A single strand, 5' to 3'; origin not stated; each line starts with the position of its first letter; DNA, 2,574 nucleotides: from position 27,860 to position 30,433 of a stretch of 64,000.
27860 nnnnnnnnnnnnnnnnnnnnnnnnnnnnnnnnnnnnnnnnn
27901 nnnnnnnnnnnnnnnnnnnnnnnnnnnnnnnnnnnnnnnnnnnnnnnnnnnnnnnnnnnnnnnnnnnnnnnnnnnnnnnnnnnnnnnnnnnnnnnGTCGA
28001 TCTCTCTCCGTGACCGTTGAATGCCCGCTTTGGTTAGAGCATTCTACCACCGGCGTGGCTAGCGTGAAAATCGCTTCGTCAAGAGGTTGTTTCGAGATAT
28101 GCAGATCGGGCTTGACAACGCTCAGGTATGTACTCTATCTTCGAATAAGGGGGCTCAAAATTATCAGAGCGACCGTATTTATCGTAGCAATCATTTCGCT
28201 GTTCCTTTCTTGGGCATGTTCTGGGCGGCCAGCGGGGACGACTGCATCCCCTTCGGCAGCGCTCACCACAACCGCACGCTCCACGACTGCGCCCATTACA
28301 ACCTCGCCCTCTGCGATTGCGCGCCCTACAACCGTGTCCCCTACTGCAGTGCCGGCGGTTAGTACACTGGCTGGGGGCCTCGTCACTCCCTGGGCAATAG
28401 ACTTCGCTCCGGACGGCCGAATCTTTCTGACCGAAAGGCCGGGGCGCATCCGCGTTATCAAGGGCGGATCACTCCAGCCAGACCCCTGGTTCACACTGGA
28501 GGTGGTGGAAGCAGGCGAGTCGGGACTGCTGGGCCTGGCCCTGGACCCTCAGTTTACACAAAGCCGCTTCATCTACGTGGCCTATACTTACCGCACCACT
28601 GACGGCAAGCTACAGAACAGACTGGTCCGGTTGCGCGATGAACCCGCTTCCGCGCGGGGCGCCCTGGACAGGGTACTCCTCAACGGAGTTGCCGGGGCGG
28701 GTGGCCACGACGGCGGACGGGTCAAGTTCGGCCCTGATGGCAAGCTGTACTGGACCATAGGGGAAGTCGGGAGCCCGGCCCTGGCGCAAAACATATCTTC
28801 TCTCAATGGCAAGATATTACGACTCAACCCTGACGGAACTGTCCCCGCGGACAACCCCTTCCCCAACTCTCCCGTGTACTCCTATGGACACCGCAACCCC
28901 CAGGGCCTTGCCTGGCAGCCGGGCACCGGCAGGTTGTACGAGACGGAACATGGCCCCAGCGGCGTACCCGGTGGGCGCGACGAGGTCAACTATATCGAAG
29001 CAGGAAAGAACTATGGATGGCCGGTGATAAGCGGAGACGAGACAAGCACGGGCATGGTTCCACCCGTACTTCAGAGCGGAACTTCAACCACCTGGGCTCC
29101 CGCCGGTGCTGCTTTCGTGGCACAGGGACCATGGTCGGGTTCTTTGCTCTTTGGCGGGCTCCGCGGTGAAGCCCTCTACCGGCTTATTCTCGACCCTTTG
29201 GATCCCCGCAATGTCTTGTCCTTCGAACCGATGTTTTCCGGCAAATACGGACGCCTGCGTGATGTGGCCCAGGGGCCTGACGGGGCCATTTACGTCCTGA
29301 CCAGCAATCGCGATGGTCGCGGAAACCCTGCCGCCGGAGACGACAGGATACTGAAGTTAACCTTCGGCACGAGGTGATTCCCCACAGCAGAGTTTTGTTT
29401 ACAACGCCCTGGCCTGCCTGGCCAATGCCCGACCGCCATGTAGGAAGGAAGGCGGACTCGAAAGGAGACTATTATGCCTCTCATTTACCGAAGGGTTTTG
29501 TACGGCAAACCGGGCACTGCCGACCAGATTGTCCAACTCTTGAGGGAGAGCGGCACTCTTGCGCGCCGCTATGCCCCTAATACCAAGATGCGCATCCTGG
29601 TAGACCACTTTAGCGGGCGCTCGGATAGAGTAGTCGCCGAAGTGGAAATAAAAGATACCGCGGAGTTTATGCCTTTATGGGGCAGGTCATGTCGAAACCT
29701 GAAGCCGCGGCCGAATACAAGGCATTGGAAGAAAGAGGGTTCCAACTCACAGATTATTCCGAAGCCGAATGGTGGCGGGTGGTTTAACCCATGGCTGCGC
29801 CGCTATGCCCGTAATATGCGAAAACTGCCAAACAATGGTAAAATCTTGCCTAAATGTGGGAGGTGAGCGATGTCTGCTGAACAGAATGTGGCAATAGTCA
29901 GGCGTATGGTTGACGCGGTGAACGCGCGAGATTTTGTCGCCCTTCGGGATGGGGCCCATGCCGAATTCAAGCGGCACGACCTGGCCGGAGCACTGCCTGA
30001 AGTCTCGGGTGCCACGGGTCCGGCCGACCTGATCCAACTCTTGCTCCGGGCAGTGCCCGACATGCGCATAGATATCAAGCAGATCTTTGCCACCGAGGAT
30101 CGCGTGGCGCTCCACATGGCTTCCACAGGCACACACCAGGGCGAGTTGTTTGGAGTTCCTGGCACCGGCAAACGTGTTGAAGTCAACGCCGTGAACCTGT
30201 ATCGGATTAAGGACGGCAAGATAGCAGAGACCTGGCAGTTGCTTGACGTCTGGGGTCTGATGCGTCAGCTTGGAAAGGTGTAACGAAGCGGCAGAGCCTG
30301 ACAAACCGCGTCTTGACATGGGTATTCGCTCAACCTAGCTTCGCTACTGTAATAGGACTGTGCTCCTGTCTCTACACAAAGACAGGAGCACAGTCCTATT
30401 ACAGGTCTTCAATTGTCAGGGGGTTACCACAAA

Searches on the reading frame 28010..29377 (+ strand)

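Call 8: search_protein_families(library=pfam, proteins=[window:28010-29377:+], max_evalue=0.00001)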
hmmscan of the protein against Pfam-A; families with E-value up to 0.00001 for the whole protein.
window:28010-29377:+ (455 aa): 1 family
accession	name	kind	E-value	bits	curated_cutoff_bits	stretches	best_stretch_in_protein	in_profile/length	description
PF07995.17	GSDH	-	4.4e-85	286.3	25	1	126-437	3-329/332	Glucose / Sorbosone dehydrogenase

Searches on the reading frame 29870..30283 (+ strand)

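Call 8: search_protein_families(library=pfam, proteins=[window:29870-30283:+], max_evalue=0.00001)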
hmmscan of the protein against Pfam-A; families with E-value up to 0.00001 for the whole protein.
window:29870-30283:+ (137 aa): 2 families
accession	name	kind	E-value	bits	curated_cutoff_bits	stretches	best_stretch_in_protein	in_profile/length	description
PF07366.18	SnoaL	-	8.7e-33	113.3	28.4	1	9-134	3-126/126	SnoaL-like polyketide cyclase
PF12680.13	SnoaL_2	-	3e-17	63.5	27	1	10-120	1-101/102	SnoaL-like domain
